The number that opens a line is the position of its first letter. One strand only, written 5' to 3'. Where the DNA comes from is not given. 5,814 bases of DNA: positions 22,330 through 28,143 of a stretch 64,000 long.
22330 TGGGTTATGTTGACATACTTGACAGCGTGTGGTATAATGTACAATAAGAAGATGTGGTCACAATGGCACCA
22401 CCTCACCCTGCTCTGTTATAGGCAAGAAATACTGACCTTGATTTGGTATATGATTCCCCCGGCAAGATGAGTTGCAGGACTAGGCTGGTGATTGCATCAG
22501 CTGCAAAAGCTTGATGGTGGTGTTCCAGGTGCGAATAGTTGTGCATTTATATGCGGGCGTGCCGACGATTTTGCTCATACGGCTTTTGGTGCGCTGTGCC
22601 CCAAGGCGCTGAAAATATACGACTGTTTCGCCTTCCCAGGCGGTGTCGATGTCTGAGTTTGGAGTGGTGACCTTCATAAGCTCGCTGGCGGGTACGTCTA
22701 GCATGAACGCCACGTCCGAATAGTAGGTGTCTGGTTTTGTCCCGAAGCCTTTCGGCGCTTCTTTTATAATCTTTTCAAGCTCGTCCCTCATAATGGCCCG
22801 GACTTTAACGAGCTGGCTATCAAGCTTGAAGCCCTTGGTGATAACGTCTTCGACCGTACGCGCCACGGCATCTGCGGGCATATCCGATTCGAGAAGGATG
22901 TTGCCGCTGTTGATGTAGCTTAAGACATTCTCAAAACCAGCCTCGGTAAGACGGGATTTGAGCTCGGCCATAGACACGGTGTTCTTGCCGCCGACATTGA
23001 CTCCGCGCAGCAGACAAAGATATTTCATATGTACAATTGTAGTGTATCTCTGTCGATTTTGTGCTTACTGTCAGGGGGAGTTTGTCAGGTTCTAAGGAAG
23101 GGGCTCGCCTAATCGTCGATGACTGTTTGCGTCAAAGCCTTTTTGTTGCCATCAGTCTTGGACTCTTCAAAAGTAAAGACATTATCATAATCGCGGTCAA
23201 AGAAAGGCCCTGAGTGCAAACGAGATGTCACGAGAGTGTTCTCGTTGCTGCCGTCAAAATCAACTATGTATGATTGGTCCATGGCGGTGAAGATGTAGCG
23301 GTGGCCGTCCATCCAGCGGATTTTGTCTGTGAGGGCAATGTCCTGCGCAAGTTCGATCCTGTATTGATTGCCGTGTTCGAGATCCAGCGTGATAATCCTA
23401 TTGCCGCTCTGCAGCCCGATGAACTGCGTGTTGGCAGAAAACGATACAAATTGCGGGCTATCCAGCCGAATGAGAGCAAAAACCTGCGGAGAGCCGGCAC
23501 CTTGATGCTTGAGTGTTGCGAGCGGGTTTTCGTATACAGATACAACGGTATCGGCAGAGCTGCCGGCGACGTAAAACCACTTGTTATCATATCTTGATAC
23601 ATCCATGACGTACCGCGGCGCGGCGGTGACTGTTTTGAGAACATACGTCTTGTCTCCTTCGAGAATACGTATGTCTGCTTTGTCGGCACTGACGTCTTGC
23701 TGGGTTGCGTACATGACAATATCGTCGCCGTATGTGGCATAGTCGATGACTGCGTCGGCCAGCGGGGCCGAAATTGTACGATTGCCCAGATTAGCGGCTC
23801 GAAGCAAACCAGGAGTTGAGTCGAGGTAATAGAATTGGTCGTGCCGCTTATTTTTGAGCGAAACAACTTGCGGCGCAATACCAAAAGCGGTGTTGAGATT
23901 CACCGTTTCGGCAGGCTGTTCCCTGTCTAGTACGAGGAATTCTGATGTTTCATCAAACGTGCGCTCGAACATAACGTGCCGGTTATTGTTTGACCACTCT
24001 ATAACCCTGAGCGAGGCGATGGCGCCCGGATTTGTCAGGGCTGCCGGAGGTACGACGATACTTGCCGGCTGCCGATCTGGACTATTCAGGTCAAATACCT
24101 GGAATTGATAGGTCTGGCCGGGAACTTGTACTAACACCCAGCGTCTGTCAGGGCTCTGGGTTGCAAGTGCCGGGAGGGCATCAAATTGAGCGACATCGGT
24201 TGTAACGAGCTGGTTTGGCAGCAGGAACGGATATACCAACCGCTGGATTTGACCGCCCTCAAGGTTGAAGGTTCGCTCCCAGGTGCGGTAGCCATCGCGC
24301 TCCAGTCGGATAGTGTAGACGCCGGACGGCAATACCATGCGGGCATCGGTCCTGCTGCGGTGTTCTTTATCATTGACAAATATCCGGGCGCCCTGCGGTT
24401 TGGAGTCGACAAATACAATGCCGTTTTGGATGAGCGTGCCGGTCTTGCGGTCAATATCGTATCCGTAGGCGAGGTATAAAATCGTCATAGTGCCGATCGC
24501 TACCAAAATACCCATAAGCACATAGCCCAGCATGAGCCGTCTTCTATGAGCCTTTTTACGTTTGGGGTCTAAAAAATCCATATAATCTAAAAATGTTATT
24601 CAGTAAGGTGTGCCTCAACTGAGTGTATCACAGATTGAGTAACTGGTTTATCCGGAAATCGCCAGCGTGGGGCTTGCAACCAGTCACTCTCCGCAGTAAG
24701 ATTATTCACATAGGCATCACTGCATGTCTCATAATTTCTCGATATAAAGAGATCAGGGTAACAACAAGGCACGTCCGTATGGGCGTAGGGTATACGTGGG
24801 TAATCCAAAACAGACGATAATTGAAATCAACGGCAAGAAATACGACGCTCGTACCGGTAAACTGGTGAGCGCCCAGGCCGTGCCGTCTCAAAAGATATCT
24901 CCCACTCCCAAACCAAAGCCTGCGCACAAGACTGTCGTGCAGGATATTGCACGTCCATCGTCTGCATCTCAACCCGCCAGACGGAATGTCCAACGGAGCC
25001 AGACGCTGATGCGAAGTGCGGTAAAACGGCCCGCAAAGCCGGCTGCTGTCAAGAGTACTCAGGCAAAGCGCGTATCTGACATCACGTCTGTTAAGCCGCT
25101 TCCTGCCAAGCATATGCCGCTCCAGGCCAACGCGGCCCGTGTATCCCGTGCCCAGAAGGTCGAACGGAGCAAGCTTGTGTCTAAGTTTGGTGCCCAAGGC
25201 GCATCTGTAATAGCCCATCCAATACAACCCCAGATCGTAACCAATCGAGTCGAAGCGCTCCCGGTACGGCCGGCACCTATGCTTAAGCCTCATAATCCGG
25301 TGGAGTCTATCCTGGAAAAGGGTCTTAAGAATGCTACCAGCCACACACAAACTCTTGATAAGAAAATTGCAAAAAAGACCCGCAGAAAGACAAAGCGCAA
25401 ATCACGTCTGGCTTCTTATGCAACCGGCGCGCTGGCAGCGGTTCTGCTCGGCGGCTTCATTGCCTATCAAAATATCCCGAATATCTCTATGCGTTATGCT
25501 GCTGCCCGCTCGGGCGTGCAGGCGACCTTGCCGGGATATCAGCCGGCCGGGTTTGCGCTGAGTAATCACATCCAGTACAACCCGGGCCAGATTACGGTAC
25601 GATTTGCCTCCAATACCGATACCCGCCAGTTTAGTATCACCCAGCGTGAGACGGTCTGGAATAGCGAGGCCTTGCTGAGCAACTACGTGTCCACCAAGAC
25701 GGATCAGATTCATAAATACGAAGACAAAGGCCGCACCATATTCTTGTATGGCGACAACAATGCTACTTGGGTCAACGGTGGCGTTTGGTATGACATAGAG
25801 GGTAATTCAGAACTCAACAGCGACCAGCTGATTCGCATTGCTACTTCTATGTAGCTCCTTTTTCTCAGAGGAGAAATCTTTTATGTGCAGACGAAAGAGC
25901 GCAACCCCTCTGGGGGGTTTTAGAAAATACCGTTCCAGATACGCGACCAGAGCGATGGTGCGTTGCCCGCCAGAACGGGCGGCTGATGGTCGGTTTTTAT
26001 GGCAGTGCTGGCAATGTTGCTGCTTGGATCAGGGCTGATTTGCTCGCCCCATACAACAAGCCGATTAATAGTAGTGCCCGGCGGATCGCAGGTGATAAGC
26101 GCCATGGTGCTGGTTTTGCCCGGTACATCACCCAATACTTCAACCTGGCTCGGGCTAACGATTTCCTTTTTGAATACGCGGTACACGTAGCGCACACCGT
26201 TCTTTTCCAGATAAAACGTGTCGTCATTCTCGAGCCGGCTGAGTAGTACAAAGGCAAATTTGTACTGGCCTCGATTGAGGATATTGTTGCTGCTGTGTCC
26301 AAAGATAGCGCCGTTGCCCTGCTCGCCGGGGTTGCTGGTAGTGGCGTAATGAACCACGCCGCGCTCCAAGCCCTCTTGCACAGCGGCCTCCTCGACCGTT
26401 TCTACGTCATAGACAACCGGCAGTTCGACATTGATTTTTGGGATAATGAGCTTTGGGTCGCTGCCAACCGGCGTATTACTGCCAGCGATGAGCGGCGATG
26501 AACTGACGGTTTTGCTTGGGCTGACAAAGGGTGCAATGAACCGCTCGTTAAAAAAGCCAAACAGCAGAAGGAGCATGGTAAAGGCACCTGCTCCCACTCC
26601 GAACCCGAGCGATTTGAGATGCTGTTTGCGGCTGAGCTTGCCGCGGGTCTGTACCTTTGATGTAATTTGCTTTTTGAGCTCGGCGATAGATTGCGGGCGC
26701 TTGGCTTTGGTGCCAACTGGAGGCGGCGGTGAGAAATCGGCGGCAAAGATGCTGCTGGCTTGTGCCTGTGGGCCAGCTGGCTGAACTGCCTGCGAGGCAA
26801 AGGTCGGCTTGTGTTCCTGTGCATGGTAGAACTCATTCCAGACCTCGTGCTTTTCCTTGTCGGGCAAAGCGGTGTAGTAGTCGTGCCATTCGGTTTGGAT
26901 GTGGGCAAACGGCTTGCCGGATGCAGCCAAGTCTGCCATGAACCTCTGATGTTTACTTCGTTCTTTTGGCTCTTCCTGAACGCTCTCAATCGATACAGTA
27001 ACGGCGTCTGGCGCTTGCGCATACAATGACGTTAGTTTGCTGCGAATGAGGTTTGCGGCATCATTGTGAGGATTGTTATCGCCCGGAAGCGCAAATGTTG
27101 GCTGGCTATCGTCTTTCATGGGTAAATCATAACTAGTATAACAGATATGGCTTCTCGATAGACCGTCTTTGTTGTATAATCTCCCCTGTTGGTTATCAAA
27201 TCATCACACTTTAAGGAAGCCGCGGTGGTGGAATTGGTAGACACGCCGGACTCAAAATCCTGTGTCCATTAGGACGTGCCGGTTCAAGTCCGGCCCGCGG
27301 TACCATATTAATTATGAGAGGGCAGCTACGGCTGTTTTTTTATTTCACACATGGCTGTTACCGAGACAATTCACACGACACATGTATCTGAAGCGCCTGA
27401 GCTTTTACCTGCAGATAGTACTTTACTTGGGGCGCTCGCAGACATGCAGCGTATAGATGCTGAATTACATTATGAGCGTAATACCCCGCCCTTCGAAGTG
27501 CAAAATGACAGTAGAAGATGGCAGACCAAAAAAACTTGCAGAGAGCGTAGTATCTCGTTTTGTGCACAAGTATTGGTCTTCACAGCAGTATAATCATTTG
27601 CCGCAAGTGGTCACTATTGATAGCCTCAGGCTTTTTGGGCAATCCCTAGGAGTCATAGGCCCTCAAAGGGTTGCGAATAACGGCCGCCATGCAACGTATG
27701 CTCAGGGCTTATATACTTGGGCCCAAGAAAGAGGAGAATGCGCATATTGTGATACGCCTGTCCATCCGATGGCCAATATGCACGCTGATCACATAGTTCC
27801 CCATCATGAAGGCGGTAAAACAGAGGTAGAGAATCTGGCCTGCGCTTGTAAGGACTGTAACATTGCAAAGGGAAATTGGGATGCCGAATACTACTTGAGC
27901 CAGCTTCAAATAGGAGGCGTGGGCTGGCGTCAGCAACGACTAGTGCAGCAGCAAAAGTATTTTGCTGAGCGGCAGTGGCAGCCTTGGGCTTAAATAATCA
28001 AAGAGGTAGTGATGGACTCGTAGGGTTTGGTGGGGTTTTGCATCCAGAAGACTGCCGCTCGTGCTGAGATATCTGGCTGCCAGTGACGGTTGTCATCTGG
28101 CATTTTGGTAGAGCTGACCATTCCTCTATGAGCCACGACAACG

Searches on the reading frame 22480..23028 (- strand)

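Call 55: search_protein_families(library=pfam, proteins=[window:22480-23028:-], max_evalue=0.000001)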
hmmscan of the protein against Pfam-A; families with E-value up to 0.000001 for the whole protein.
window:22480-23028:- (182 aa): 1 family
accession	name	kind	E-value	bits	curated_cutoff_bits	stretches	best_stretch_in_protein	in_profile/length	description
PF08002.16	DUF1697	-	1.7e-29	103.4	24.4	1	2-138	3-137/137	Protein of unknown function (DUF1697)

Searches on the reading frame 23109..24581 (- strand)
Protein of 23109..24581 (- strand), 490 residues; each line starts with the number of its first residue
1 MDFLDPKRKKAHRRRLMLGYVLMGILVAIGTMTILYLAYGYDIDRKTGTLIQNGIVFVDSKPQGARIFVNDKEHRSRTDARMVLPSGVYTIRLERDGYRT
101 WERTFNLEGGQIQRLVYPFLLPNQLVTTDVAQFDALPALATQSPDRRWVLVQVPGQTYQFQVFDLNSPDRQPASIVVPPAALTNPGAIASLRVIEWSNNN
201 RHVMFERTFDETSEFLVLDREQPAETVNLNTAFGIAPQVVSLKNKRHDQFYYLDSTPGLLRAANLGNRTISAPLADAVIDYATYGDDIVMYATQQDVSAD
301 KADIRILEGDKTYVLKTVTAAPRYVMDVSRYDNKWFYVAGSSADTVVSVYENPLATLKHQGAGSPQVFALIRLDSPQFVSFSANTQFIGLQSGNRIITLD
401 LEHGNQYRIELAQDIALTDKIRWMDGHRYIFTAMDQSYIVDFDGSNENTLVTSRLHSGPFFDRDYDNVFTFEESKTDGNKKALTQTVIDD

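Call 55: search_protein_families(library=pfam, proteins=[window:23109-24581:-], max_evalue=0.000001)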
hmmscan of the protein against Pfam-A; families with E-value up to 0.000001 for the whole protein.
window:23109-24581:- (490 aa): 1 family
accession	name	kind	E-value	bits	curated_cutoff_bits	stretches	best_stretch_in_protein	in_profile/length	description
PF08308.17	PEGA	-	3.7e-10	40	20.8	1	54-115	2-63/71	PEGA domain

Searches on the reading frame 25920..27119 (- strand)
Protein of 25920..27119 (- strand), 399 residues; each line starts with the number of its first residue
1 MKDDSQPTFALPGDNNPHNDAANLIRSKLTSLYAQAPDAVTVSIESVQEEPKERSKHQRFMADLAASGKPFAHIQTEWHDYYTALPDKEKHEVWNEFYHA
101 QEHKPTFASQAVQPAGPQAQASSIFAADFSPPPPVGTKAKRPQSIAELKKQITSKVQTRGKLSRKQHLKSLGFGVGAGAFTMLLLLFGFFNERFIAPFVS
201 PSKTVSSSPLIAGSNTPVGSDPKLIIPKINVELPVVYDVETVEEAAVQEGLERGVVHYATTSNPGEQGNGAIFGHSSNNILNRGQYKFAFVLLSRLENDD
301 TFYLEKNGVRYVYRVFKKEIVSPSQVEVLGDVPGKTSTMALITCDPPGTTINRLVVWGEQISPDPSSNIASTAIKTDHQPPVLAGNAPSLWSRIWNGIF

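Call 55: search_protein_families(library=pfam, proteins=[window:25920-27119:-], max_evalue=0.000001)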
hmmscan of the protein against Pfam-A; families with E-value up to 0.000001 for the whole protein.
window:25920-27119:- (399 aa): 1 family
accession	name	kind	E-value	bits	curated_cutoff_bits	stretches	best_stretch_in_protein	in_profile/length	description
PF04203.18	Sortase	-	2.7e-24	85.7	26.6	1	225-359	2-123/125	Sortase domain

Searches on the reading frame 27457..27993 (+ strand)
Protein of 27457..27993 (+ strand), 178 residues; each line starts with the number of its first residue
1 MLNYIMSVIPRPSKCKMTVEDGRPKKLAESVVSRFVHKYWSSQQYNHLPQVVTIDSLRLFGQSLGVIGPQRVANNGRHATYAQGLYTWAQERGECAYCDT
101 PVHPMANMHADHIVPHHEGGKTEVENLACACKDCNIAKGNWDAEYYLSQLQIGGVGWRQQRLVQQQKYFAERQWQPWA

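Call 55: search_protein_families(library=pfam, proteins=[window:27457-27993:+], max_evalue=0.000001)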
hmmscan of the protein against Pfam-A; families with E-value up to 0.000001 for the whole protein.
window:27457-27993:+ (178 aa): 2 families
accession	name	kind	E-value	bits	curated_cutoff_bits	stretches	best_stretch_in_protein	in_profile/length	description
PF01844.29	HNH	-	6.2e-12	45.9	21.4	1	95-140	1-46/47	HNH endonuclease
PF14279.12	HNH_5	-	2.8e-10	40.4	27.5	1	95-140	1-45/56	HNH endonuclease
